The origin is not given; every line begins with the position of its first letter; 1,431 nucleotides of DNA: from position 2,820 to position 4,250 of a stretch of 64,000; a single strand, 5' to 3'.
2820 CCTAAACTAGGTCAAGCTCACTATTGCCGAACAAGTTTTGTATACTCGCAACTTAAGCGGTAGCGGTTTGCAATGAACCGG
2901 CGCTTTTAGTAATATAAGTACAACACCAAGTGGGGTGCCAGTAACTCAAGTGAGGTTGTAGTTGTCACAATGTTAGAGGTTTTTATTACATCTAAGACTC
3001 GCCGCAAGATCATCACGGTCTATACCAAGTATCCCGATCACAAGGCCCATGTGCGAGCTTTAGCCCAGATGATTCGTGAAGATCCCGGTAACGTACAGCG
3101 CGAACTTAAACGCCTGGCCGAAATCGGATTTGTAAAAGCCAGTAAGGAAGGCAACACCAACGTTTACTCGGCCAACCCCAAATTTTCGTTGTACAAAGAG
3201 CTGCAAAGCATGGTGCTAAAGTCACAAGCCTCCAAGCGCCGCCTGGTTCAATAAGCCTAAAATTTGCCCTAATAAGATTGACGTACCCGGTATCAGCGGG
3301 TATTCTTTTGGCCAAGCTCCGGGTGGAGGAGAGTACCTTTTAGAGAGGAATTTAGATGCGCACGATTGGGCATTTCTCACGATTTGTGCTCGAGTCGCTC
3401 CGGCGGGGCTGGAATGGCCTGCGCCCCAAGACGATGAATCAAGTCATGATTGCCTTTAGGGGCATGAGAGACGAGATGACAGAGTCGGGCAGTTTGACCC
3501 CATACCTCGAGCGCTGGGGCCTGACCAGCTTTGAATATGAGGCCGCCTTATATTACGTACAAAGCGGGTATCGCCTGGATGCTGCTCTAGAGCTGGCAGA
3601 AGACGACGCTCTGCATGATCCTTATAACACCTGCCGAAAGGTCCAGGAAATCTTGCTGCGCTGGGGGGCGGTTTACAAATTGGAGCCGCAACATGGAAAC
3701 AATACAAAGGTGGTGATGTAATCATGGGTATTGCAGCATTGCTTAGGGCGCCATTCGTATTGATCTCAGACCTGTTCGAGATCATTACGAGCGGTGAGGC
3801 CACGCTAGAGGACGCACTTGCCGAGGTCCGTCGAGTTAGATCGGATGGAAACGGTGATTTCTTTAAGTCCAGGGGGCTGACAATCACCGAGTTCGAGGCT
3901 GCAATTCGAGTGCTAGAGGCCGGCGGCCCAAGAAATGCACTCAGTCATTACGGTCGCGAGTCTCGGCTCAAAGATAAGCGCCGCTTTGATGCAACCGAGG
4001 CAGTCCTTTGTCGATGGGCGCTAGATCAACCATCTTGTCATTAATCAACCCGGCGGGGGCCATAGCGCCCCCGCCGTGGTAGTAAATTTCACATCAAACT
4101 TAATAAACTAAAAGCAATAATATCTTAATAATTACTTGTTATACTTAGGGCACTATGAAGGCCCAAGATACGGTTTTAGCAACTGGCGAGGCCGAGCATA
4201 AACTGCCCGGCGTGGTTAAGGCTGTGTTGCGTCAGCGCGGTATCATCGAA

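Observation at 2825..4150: Accessory three-gene cassette inserted between secDF and recJ (variable hotspot)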

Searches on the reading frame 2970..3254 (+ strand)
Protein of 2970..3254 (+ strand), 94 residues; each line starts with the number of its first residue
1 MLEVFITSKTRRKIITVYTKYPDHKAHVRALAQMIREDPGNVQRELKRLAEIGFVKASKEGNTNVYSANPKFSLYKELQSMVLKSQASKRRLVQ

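Call 3: search_protein_families(library=pfam, proteins=[window:2970-3254:+], max_evalue=1)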
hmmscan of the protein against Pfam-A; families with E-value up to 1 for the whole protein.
window:2970-3254:+ (94 aa): 12 families
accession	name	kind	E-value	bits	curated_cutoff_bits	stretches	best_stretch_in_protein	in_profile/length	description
PF25212.1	HVO_A0114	-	6.2e-06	26.4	27.6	1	23-64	34-75/84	HVO_A0114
PF24033.1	DUF7342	-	6.9e-05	23.3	31.6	1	21-84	16-76/150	Family of unknown function (DUF7342)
PF07381.18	EarA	-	0.00087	19.5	22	1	5-46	5-46/90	EarA-like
PF14394.12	DUF4423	-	0.0021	18.3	30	1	14-84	25-93/165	Domain of unknown function (DUF4423)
PF01978.25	TrmB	-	0.0065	16.7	25.6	1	26-69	23-65/68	Sugar-specific transcriptional regulator TrmB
PF03444.21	HrcA_DNA-bdg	-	0.012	15.7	21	1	13-66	12-63/79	Winged helix-turn-helix transcription repressor, HrcA DNA-binding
PF03965.22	Penicillinase_R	-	0.017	15.9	22.6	1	40-85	36-81/115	Penicillinase repressor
PF24266.1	HTH_HVO_0163_N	-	0.023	15.2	31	1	9-68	2-59/70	HVO_0163, N-terminal HTH domain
PF17760.6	UvrA_inter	-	0.029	14.7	23.3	1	25-77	16-68/109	UvrA interaction domain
PF21214.3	SelB_WH_2nd_bact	-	0.061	13.7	27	1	20-57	15-52/59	Selenocysteine-specific elongation factor, winged helix domain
PF08100.18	Dimerisation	-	0.09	13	25.6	1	24-70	39-85/93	O-methyltransferase dimerisation domain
PF01325.25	Fe_dep_repress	-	0.096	13.3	26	1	16-60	12-57/60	Iron dependent repressor, N-terminal DNA binding domain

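Call 4: search_protein_families(library=ncbifam, proteins=[window:2970-3254:+], max_evalue=1)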
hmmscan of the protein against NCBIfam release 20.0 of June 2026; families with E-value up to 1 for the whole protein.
window:2970-3254:+ (94 aa): 12 families
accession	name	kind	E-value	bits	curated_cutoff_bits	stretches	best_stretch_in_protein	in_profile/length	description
NF033788.1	HTH_metalloreg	subfamily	1.5e-06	27.9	55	1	7-71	9-71/77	metalloregulator ArsR/SmtB family transcription factor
NF040939.2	trans_reg_lrs14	equivalog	0.0021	18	90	1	23-76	34-85/103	Lrs14 family HTH-type transcriptional regulator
NF045593.1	bilirub_TF_BilQ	equivalog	0.0068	16.1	125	1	28-60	47-79/135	bilirubin utilization transcriptional regulator BilQ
NF053606.1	Sta1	subfamily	0.0095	16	80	1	25-78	34-93/100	Sta1 family transcriptional regulator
TIGR00630.1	uvra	equivalog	0.016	13.4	729.8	1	6-73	125-191/924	excinuclease ABC subunit UvrA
NF001503.0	PRK00349.1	equivalog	0.018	13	1147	1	5-76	128-198/943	excinuclease ABC subunit UvrA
NF041413.1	ArsR_Rv2640c_fam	equivalog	0.024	15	155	1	9-70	42-103/118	Rv2640c family ArsR-like transcriptional regulator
NF041852.1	trans_reg_HypR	equivalog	0.03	14.3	180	1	14-89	11-88/139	redox-sensitive transcriptional regulator HypR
NF033789.1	repress_SdpR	subfamily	0.082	12.8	100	1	8-69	7-65/79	autorepressor SdpR family transcription factor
TIGR02698.1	CopY_TcrY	equivalog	0.087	13.1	121.95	1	36-70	33-67/130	CopY/TcrY family copper transport repressor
TIGR01884.1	cas_HTH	subfamily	0.088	12.2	60.2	1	25-60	156-191/202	CRISPR-associated CARF protein Csa3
NF047906.1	CdPbTransRegCmtR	equivalog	0.12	12.3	150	1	9-69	21-78/104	Cd(II)/Pb(II)-sensing metalloregulatory transcriptional regulator CmtR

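Call 6: search_protein_families(library=phrogs, proteins=[window:2970-3254:+], max_evalue=1)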
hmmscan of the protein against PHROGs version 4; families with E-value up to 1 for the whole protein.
window:2970-3254:+ (94 aa): 7 families
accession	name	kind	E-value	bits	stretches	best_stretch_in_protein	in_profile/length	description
phrog_11214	-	unknown function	0.00015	22.7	1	8-63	50-103/123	-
phrog_1368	-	transcription regulation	0.00084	20.1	1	28-62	30-64/101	transcriptional regulator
phrog_29395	-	unknown function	0.074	13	1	23-68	20-65/531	-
phrog_1324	-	transcription regulation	0.11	13.1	1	38-82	44-88/172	transcriptional activator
phrog_1657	-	head and packaging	0.14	12.4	1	22-73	190-245/337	head morphogenesis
phrog_2440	-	transcription regulation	0.24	12.3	1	25-63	43-83/126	transcriptional regulator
phrog_4278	-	unknown function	0.26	12.1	1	25-67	53-95/127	-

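Call 7: search_protein_families(library=padloc, proteins=[window:2970-3254:+], max_evalue=1)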
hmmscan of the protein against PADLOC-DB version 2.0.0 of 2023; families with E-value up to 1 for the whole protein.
window:2970-3254:+ (94 aa): 15 families
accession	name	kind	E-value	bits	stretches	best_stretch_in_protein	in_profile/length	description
PDLC04368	PDC-M05A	-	2.2e-19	68.1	1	6-92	10-96/201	-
PDLC04372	PDC-M05A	-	5.1e-09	34.6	1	35-85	8-58/167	-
PDLC04369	PDC-M05A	-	1.2e-08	32.9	1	7-87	11-90/201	-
PDLC04371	PDC-M05A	-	1.3e-06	26.2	1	7-71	29-93/211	-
PDLC01857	CARF3--CARF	-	0.00014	19.6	1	23-84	141-198/201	-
PDLC01438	Csa3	-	0.00029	19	1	7-73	146-207/305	"CAS-I,CAS-II,CAS-III,CAS-IV,CAS-V,CAS-VI; associated_signaling"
PDLC01879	CARF3--CARF_TM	-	0.0006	17.5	1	20-72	168-213/222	-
PDLC01848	CARF3--CARF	-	0.001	16.7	1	8-64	133-184/197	-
PDLC01268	CasR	-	0.0012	16.9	1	23-62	135-173/179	"CAS-I,CAS-II,CAS-III,CAS-IV,CAS-V,CAS-VI; associated_signaling"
PDLC01720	Csa3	-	0.0082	14.7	1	28-69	45-89/118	Csa3_1_CAS-I-II-III-IV-V-VI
PDLC01852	CARF3--CARF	-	0.0099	13.8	1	20-64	154-196/208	-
PDLC01434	CasR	-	0.011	13.6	1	12-61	131-177/191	"CAS-I,CAS-II,CAS-III,CAS-IV,CAS-V,CAS-VI; associated_signaling"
PDLC01875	CARF3--CARF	-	0.011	13.5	1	27-73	162-208/219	-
PDLC01044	Csa3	-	0.015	13.1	1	4-66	128-184/194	Type I-A associated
PDLC04370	PDC-M05A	-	0.023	12.5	1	26-84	31-89/194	-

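Call 11: list_cluster_members(proteins=[P0001, P0002, window:2970-3254:+, window:4155-5834:+])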
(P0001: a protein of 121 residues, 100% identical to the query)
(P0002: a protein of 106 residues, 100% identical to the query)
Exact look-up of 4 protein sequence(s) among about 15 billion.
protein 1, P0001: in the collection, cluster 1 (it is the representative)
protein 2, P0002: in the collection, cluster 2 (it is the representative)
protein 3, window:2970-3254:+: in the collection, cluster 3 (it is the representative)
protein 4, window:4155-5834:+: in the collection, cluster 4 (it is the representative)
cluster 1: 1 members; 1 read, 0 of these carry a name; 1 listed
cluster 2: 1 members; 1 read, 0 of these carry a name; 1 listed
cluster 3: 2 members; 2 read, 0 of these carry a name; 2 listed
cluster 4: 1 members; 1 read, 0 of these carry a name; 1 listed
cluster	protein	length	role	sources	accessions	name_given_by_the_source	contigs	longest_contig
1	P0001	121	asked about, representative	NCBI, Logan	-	-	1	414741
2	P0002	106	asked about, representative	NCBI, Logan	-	-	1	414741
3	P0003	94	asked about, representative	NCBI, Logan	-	-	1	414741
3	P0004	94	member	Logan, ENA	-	-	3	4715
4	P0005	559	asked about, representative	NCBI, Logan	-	-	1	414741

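Call 22: find_related_loci(query=A2, collection=metagenome_contigs, flank=4000)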
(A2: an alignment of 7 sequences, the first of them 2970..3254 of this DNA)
Query A2 (94 aa) in metagenome_contigs; peptide patterns used: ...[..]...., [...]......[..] (x = any residue, [..] = any of these).
213 stretches matched a pattern; 45 encode a relative of the query (tblastn E <= 1e-3); 45 distinct loci.
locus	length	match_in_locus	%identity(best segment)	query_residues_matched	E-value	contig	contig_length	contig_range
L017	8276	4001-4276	84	1-92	7e-50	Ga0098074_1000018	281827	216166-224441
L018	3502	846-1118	84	1-91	9e-50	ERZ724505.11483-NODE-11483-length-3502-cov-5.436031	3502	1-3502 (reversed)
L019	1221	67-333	82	1-89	3e-50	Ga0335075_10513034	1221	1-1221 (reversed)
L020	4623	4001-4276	79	1-92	3e-48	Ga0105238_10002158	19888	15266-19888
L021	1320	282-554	80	1-91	1e-49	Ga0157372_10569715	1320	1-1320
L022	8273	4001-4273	80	1-91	5e-48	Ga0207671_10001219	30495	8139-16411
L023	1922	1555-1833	78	1-93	5e-48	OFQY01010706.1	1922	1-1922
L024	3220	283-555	77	1-91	3e-47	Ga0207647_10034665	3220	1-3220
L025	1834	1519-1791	76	1-91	6e-47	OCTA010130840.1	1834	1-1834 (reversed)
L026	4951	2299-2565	76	1-89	5e-46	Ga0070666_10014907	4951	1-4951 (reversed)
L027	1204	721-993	75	1-91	5e-48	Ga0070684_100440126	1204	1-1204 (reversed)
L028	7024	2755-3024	78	1-90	7e-46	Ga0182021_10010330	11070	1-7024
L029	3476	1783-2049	76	1-89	5e-46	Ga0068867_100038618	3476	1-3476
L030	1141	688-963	73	1-92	1e-47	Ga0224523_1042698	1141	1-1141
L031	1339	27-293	75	1-89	7e-47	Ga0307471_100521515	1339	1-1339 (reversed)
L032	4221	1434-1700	75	1-89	9e-46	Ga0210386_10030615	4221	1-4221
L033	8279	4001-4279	73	1-93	2e-45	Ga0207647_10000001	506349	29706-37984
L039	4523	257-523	74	1-89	6e-45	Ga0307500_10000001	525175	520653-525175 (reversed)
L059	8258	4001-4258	62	1-86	7e-36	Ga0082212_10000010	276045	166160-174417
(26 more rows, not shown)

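Call 60: search_protein_families(library=pfam, proteins=[L017:4398-4769:+, L022:4397-4735:+], max_evalue=1)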
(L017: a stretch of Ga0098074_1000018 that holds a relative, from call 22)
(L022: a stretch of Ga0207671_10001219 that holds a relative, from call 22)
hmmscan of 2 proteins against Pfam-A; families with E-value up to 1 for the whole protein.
L017:4398-4769:+ (123 aa): 0 families

L022:4397-4735:+ (112 aa): 0 families

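Call 61: search_solved_structures(query=A2, max_evalue=0.1, show_alignments=2)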
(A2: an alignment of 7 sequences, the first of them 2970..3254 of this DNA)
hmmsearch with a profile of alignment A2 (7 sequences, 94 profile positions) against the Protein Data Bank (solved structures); distinct sequences matched with E-value up to 0.1: 0.

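Call 65: search_protein_families(library=pfam, proteins=[L039:694-1125:+, L059:4351-5175:-, L059:5129-5887:-, L033:4432-4887:+, L033:4946-5560:-, L032:1960-2580:-, L024:1421-2230:-], max_evalue=0.01)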
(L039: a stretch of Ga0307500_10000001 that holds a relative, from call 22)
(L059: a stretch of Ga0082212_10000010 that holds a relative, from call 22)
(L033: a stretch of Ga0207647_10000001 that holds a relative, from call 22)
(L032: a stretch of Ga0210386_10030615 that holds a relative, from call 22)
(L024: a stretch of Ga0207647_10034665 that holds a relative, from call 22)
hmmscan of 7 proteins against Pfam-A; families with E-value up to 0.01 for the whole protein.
L039:694-1125:+ (143 aa): 0 families

L059:4351-5175:- (274 aa): 1 family
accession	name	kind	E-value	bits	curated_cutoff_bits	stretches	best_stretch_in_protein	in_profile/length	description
PF00156.33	Pribosyltran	-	3.1e-08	33.5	26.3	1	148-213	79-129/158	Phosphoribosyl transferase domain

L059:5129-5887:- (252 aa): 1 family
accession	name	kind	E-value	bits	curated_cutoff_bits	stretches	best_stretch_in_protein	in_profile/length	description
PF00215.30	OMPdecase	-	8.3e-17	62.2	27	1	38-236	25-212/221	Orotidine 5'-phosphate decarboxylase / HUMPS family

L033:4432-4887:+ (151 aa): 0 families

L033:4946-5560:- (204 aa): 0 families

L032:1960-2580:- (206 aa): 0 families

L024:1421-2230:- (269 aa): 0 families

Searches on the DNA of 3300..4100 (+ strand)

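Call 93: search_dna_similar(query=window:3300-4100:+, collection=phages, mode=distant, max_rows=5)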
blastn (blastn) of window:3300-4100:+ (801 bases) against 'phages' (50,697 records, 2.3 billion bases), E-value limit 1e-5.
No match.
